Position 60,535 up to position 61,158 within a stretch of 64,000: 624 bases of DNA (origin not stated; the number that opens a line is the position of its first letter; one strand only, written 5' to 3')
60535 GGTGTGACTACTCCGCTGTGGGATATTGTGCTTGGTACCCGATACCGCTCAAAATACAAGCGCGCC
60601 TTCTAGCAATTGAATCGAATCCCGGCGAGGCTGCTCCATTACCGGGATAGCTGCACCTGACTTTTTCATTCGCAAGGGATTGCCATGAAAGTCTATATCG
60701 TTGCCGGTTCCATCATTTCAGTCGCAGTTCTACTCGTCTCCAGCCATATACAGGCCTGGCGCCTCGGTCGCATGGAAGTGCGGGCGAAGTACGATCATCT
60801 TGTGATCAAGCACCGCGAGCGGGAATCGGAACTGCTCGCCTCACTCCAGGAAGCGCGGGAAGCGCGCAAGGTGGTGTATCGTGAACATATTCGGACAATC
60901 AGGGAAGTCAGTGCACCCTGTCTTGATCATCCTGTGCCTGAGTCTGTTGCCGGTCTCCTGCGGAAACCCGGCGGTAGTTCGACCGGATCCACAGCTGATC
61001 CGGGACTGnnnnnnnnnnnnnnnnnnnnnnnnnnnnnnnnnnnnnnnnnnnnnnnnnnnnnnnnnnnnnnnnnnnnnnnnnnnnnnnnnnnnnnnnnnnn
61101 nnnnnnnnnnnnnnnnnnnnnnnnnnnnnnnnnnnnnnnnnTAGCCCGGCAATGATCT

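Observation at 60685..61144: Orphan overlapped gene pair with two-component spanin (Rz/Rz1, P2 LysB/LysC-like) architecture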

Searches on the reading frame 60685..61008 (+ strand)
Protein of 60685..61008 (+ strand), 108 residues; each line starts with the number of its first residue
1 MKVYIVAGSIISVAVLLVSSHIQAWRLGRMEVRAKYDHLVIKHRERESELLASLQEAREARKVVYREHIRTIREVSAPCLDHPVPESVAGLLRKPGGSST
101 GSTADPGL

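Call 3: search_protein_families(library=pfam, proteins=[window:60685-61008:+], max_evalue=1)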
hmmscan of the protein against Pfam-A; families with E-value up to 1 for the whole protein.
window:60685-61008:+ (108 aa): 0 families

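Call 4: search_protein_families(library=phrogs, proteins=[window:60685-61008:+], max_evalue=1)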
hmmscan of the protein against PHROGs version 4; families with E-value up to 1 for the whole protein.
window:60685-61008:+ (108 aa): 3 families
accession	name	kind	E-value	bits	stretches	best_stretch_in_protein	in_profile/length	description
phrog_214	-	lysis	0.001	19.9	1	5-96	11-115/176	Rz-like spanin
phrog_5151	-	lysis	0.0091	17.3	0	81-99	89-107/111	Rz-like spanin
phrog_17392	-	unknown function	0.092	14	1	66-93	32-59/108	-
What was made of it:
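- On PHROG 'Rz-like spanin' families (phrog_214, 5151, 1026, 8821, 1152 and others): ORF1 itself hits phrog_214 at E 0.001 and phrog_5151 at E 0.009 (call 4).
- ORF1 is linked to named spanin families only weakly by direct search (E 1e-3, call 4).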

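Call 5: search_protein_families(library=ncbifam, proteins=[window:60685-61008:+], max_evalue=1)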
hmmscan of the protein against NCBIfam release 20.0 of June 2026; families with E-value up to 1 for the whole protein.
window:60685-61008:+ (108 aa): 0 families

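Call 7: find_homologous_proteins(query=window:60685-61008:+, max_evalue=0.01)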
Query window:60685-61008:+ (108 aa): 5 proteins with E <= 0.01 among 20 candidates.
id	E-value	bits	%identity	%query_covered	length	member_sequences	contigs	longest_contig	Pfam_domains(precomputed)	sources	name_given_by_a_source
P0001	4.2e-60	218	98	100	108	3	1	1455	-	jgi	jgi:hypothetical protein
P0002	1.7e-53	197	86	100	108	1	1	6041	-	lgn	-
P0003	4.8e-52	192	88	100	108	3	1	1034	-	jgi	jgi:hypothetical protein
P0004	2.8e-49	183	78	100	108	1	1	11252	-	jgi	jgi:hypothetical protein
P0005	2.2e-41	158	69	100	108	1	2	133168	-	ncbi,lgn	-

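Call 9: find_encoding_contigs(protein=P0005, flank=10000, max_places=4)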
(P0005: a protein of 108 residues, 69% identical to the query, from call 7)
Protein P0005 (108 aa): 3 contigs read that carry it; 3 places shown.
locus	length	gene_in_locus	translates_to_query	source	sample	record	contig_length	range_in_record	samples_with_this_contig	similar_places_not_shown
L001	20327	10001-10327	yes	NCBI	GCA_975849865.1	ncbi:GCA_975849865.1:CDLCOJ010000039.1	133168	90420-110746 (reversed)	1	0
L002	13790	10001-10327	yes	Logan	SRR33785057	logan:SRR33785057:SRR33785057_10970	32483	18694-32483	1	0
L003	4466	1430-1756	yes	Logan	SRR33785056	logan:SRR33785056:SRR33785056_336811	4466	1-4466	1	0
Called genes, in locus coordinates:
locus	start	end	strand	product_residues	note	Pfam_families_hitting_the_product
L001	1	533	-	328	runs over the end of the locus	PF18306:LDcluster4 (weak), PF03641:Lysine_decarbox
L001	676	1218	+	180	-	PF05163:DinB, PF12867:DinB_2 (weak)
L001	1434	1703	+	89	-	-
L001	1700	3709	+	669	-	PF00662:Proton_antipo_N (faint), PF00361:Proton_antipo_M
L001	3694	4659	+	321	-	PF00146:NADHdh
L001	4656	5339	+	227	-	-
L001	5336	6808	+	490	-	PF00361:Proton_antipo_M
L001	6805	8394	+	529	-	PF00329:Complex1_30kDa, PF00374:NiFeSe_Hases (weak), PF00346:Complex1_49kDa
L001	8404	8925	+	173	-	PF01058:Oxidored_q6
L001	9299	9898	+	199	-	PF04116:FA_hydroxylase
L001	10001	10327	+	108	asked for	-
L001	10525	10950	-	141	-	-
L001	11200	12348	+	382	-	PF00871:Acetate_kinase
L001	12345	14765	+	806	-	PF09364:XFP_N, PF03894:XFP, PF09363:XFP_C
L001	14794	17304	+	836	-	PF11897:DUF3417, PF00343:Phosphorylase, PF28476:GlgP_C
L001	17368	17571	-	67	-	PF00313:CSD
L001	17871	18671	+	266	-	PF01738:DLH, PF00326:Peptidase_S9 (faint)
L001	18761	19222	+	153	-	PF00583:Acetyltransf_1 (weak), PF13673:Acetyltransf_10 (weak), PF13508:Acetyltransf_7 (weak)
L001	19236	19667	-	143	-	PF03259:Robl_LC7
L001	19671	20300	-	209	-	-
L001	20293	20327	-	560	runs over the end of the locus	PF00111:Fer2, PF00970:FAD_binding_6, PF00175:NAD_binding_1, PF01152:Bac_globin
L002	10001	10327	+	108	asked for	-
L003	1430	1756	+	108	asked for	-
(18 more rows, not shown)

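Call 10: find_encoding_contigs(protein=P0004, flank=10000, max_places=4)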
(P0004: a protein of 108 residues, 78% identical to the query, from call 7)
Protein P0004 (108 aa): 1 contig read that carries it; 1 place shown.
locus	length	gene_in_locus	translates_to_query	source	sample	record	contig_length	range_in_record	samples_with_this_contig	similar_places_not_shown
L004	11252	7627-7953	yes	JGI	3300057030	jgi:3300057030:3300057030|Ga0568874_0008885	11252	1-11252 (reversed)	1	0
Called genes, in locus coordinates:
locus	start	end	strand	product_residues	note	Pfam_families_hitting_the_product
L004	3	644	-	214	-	?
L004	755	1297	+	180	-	PF05163:DinB, PF12867:DinB_2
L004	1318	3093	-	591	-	PF00916:Sulfate_transp, PF01740:STAS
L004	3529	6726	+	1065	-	PF08448:PAS_4, PF08447:PAS_3, PF08448:PAS_4, PF00989:PAS, PF08448:PAS_4, PF13426:PAS_9, PF08447:PAS_3, PF00989:PAS, +6 more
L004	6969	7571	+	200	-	PF04116:FA_hydroxylase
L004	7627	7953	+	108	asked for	-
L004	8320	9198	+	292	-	-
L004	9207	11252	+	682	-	?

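Call 11: find_encoding_contigs(protein=P0002, flank=10000, max_places=3)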
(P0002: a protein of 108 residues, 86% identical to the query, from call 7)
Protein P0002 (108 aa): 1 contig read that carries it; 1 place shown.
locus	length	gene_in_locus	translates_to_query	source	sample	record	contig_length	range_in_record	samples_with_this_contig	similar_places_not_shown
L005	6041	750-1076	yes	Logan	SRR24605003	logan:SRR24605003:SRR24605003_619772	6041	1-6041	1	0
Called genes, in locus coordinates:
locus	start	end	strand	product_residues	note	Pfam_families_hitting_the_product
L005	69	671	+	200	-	PF04116:FA_hydroxylase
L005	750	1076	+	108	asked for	-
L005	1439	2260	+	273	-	-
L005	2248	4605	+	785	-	-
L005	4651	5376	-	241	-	-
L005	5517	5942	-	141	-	-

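Call 12: find_encoding_contigs(protein=P0001, flank=10000, max_places=3)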
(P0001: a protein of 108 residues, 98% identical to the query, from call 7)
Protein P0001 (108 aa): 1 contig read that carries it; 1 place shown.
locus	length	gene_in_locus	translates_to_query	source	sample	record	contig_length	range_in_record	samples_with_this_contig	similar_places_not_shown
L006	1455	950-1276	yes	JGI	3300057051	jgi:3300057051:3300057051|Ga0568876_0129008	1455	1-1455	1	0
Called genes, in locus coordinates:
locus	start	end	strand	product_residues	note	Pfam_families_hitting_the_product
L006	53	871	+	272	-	PF04116:FA_hydroxylase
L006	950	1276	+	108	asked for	-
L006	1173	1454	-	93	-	?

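Call 13: find_encoding_contigs(protein=P0003, flank=10000, max_places=3)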
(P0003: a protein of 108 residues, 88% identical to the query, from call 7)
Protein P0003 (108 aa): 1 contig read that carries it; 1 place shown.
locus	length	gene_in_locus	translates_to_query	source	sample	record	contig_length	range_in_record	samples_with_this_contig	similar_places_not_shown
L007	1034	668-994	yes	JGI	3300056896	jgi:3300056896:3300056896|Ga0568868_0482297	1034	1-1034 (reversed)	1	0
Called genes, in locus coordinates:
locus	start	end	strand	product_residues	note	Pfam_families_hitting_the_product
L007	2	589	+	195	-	?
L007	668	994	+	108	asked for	-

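Call 22: search_dna_similar(query=window:60685-61008:+, collection=phages, mode=protein, max_evalue=1, max_rows=25)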
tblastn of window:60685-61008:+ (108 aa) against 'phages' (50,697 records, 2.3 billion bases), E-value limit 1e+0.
No match.
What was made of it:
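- Tried and rejected: Pfam and NCBIfam gave nothing (calls 3, 5). tblastn against 50,697 phage records gave no match (call 22).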

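Call 29: search_protein_representatives(alignment_id=A2)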
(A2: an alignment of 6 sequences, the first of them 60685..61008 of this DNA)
Query: 6 sequences, 108 profile positions. Proteins with E-value up to 0.001 (for the whole library): 75; up to 1e-10: 8; up to 1e-30: 1. The best 75 are listed.
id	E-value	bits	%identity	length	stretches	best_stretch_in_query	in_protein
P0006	1.2e-45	170.3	-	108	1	1-108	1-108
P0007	1.6e-18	82.9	-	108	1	1-108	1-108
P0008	3.0e-16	75.6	-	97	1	1-92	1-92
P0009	8.9e-15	70.9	-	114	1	11-106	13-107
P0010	1.9e-12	63.4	-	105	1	5-106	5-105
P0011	1.8e-11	60.2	-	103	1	10-97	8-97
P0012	3.4e-11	59.4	-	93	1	1-87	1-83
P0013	8.4e-11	58.1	-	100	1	10-99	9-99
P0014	5.9e-10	55.4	-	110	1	11-108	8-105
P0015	7.1e-10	55.1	-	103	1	14-100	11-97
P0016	8.8e-10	54.8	-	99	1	1-93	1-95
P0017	1.2e-09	54.3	-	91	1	15-95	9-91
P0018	1.5e-09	54.1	-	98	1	23-93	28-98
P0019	3.1e-09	53.1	-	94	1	10-94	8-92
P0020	3.3e-09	53.0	-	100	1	1-93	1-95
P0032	1.4e-07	47.7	-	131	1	11-101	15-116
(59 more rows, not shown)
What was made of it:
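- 60685..61011 (+): i-spanin-like gene (ORF1, 108 aa). It has an N-terminal transmembrane helix, a long periplasmic helix, a single Cys (C79) and the C-terminal motif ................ 75 cluster representatives found by profile search, all 79-150 aa (call 29).
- ORF1 alone is full-length relative to 75 family representatives (call 29).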

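Call 32: find_encoding_contigs(protein=P0007, flank=10000, max_places=4)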
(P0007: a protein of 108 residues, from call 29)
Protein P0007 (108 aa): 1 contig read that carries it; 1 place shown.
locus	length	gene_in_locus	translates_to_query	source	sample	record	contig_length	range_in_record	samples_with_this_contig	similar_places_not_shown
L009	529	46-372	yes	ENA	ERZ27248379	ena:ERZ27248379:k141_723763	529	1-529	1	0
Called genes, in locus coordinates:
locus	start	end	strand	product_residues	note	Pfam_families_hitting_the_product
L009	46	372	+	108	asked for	-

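Call 34: search_protein_families(library=phrogs, alignment_id=A3, max_evalue=0.001)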
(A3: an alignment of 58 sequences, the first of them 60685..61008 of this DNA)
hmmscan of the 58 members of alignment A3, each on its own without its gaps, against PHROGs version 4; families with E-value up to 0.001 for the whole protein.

A. member 1, window:60685-61008:+ (108 aa): 0 families

B. families by the number of members that match (of 58 scanned): 19 families
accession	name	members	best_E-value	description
phrog_4952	-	26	7e-07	signal peptide motif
phrog_214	-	14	4.6e-08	Rz-like spanin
phrog_5151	-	7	2.7e-12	Rz-like spanin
phrog_1026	-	7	9.1e-05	Rz-like spanin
phrog_8821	-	6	9.6e-06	Rz-like spanin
phrog_1152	-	6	1.3e-05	Rz-like spanin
phrog_9841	-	4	1.8e-05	Rz-like spanin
phrog_24306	-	4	2e-05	-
phrog_6197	-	2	5.7e-06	Rz-like spanin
phrog_18816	-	2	0.0003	-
phrog_2975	-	1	0.00019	Rz-like spanin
phrog_12319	-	1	0.00025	-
phrog_1327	-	1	0.00027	Rz-like spanin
phrog_89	-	1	0.00036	Rz-like spanin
phrog_312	-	1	0.00037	Rz-like spanin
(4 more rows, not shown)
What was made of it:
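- On PHROG 'Rz-like spanin' families (phrog_214, 5151, 1026, 8821, 1152 and others): Among 58 family members, 14 hit phrog_214 (best 4.6e-8) and 7 hit phrog_5151 (best 2.7e-12) (call 34).
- Members of the ORF1 family hit many PHROG Rz-like spanin families (call 34).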

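Call 36: find_related_loci(query=A4, collection=viral_contigs, flank=6000)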
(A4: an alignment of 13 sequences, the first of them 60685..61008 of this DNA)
Query A4 (108 aa) in viral_contigs; peptide patterns used: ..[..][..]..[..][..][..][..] (x = any residue, [..] = any of these).
21 stretches matched a pattern; 1 encode a relative of the query (tblastn E <= 1e-3); 1 distinct loci.
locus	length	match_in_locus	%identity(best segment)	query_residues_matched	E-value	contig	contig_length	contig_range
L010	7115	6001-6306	33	1-108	2e-13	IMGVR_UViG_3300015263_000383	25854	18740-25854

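Call 41: find_related_loci(query=A4, collection=metagenome_contigs, flank=8000)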
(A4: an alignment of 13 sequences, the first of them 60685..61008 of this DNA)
Query A4 (108 aa) in metagenome_contigs; peptide patterns used: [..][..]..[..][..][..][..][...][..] (x = any residue, [..] = any of these).
135 stretches matched a pattern; 26 encode a relative of the query (tblastn E <= 1e-3); 26 distinct loci.
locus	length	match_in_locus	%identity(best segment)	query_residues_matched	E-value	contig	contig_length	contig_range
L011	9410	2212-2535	63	1-108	5e-46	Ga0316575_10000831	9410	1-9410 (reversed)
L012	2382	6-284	37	1-93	3e-17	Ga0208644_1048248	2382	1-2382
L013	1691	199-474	37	1-92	5e-17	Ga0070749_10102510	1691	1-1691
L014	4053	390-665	37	1-92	6e-17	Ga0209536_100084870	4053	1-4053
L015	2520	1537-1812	37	1-92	6e-17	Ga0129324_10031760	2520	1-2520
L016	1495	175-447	28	1-95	2e-14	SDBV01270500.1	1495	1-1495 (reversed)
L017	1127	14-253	35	25-106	9e-14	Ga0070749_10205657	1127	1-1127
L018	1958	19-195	42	40-96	4e-13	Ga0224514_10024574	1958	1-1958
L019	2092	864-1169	32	1-108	9e-13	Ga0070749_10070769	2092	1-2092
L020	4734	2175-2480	30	1-108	8e-12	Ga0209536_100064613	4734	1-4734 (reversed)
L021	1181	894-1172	28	1-97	2e-11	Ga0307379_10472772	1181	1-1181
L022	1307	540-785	33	25-108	3e-11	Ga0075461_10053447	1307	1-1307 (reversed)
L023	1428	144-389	33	25-108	4e-11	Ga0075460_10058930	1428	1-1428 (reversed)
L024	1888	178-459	26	1-93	1e-9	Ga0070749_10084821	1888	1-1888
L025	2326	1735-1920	35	47-108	1e-9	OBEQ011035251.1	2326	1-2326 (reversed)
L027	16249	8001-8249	32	1-88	7e-9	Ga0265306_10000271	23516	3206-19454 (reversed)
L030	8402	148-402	25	1-74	5e-6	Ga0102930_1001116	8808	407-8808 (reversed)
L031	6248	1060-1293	28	9-88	1e-5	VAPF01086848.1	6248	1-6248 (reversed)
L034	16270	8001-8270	26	15-100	5e-5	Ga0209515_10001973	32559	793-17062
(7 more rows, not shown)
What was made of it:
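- Tried and rejected: It worked with the narrower alignment A4 (calls 36, 41).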

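Call 44: search_protein_families(library=pfam, proteins=[L011:206-868:-, L011:713-1396:+, L011:1487-2119:+, L011:2706-3146:-, L011:3384-4532:+, L011:4433-6949:+, L011:6801-8876:-, L005:1439-2260:+, L005:2248-4605:+, L005:4651-5376:-], max_evalue=0.001)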
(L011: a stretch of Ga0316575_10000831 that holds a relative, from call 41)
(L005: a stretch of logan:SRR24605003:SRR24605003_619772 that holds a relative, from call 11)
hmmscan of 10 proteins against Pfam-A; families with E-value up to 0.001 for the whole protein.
L011:206-868:- (220 aa): 0 families

L011:713-1396:+ (227 aa): 1 family
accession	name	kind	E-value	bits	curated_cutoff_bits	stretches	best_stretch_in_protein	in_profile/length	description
PF01902.24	Diphthami_syn_2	-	8.4e-29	101.1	23.2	1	7-211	4-206/219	Diphthamide synthase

L011:1487-2119:+ (210 aa): 1 family
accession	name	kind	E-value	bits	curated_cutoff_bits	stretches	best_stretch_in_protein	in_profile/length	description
PF04116.19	FA_hydroxylase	-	1.4e-18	68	31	1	71-201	1-132/132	Fatty acid hydroxylase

L011:2706-3146:- (146 aa): 0 families

L011:3384-4532:+ (382 aa): 1 family
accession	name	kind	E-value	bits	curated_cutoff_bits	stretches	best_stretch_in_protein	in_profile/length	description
PF00871.23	Acetate_kinase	-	3.2e-93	312.9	22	1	61-361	84-390/392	Acetokinase family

L011:4433-6949:+ (838 aa): 3 families
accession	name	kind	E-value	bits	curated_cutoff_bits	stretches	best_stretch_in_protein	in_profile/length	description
PF09364.15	XFP_N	-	4.3e-181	602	23.7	1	55-415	3-363/364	XFP N-terminal domain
PF09363.15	XFP_C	-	1.2e-100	335.5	23.4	1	633-834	1-202/202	XFP C-terminal domain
PF03894.20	XFP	-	1.7e-88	295.4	22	1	445-622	2-177/177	D-xylulose 5-phosphate/D-fructose 6-phosphate phosphoketolase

L011:6801-8876:- (691 aa): 0 families

L005:1439-2260:+ (273 aa): 0 families

L005:2248-4605:+ (785 aa): 0 families

L005:4651-5376:- (241 aa): 1 family
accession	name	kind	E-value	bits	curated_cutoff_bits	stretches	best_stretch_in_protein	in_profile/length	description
PF04773.18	FecR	-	0.00085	20.2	24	0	94-161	22-91/97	FecR protein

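Call 59: search_protein_families(library=phrogs, proteins=[L027:5314-6294:+, L027:6297-6692:+, L027:7000-7350:+, L027:7289-7792:+, L034:5058-6314:+, L034:7013-7423:+, L034:7626-7910:+, L010:4360-4773:+, L010:4115-4363:+, L010:2574-4124:+], max_evalue=0.001)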
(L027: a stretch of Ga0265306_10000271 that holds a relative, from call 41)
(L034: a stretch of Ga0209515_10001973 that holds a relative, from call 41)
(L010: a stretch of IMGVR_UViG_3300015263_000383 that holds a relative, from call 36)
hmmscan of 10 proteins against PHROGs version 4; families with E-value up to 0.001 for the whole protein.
L027:5314-6294:+ (326 aa): 1 family
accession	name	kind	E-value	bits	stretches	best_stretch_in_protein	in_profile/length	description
phrog_14820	-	unknown function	8.8e-09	36.6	1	161-322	32-205/206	-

L027:6297-6692:+ (131 aa): 0 families

L027:7000-7350:+ (116 aa): 0 families

L027:7289-7792:+ (167 aa): 1 family
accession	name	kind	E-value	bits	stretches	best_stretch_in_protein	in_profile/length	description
phrog_1501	-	unknown function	5e-20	72.9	1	26-150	9-140/159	-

L034:5058-6314:+ (418 aa): 0 families

L034:7013-7423:+ (136 aa): 0 families

L034:7626-7910:+ (94 aa): 0 families

L010:4360-4773:+ (137 aa): 1 family
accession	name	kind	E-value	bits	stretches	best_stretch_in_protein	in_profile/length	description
phrog_1501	-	unknown function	3.7e-23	83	1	6-134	13-154/159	-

L010:4115-4363:+ (82 aa): 4 families
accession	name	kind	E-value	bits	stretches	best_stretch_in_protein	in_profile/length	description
phrog_462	-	other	1e-14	55.5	1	4-81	7-97/101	lipoprotein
phrog_12220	-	unknown function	2.1e-09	38.4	1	12-79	8-74/89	-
phrog_7885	-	unknown function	2.8e-05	25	1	5-81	3-79/83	-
phrog_1009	-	unknown function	0.00047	21.2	1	15-76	19-87/103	-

L010:2574-4124:+ (516 aa): 0 families

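Call 66: search_protein_families(library=pfam, proteins=[L010:6001-6285:+, L010:6185-6415:+, L010:4360-4770:+, L001:10197-10457:+, L011:2408-2665:+, P0009], max_evalue=0.01)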
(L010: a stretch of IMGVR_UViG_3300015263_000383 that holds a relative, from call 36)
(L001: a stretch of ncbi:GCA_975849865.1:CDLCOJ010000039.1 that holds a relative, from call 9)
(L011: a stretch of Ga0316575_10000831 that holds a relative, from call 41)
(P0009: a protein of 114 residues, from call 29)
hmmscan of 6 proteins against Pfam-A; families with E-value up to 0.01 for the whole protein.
L010:6001-6285:+ (95 aa): 0 families

L010:6185-6415:+ (77 aa): 1 family
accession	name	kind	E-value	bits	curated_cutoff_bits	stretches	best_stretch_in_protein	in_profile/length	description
PF23793.1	LysC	-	3.8e-13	49.6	27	1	21-77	2-64/69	Rz1-like lysis system protein LysC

L010:4360-4770:+ (137 aa): 1 family
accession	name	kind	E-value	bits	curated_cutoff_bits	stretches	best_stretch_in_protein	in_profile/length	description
PF18925.5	DUF5675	-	7.2e-30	103.6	26.7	1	8-123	5-113/114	Family of unknown function (DUF5675)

L001:10197-10457:+ (87 aa): 1 family
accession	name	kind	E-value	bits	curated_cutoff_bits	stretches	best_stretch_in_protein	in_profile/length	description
PF23793.1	LysC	-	3.2e-11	43.4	27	1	22-84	1-67/69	Rz1-like lysis system protein LysC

L011:2408-2665:+ (86 aa): 1 family
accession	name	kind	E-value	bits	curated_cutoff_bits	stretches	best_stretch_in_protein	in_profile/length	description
PF23793.1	LysC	-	1.7e-09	37.9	27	1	22-81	1-64/69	Rz1-like lysis system protein LysC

P0009 (114 aa): 0 families
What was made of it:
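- Its orthologs in L001 and L011 do too, as do P2 LysC and phage o-spanins (call 66).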

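Call 67: predict_structure(alignment_id=A2)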
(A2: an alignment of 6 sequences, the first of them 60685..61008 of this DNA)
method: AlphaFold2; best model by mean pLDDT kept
length: 108 residues; sequences in the alignment: 6
mean_pLDDT: 81.8   pTM: 0.38
mean pLDDT of the five models: 81.8, 79.6, 77.6, 77.0, 73.3
residues with pLDDT >= 90: 64; 70-90: 14; 50-70: 17; < 50: 13
segments of 3 or more residues with pLDDT < 50: 96-108
pLDDT, mean of each block of 10 residues (from residue 1): 86 95 94 95 94 95 93 81 67 52 40
secondary structure, 60 per line:
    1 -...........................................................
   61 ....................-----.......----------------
elements in order: H2-80 H86-92
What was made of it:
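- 60685..61011 (+): The AF2 model is one helix over residues 2-80 with pLDDT >90 for blocks 11-70 (call 67).
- The AF2 model of ORF1 is one long helix (call 67).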
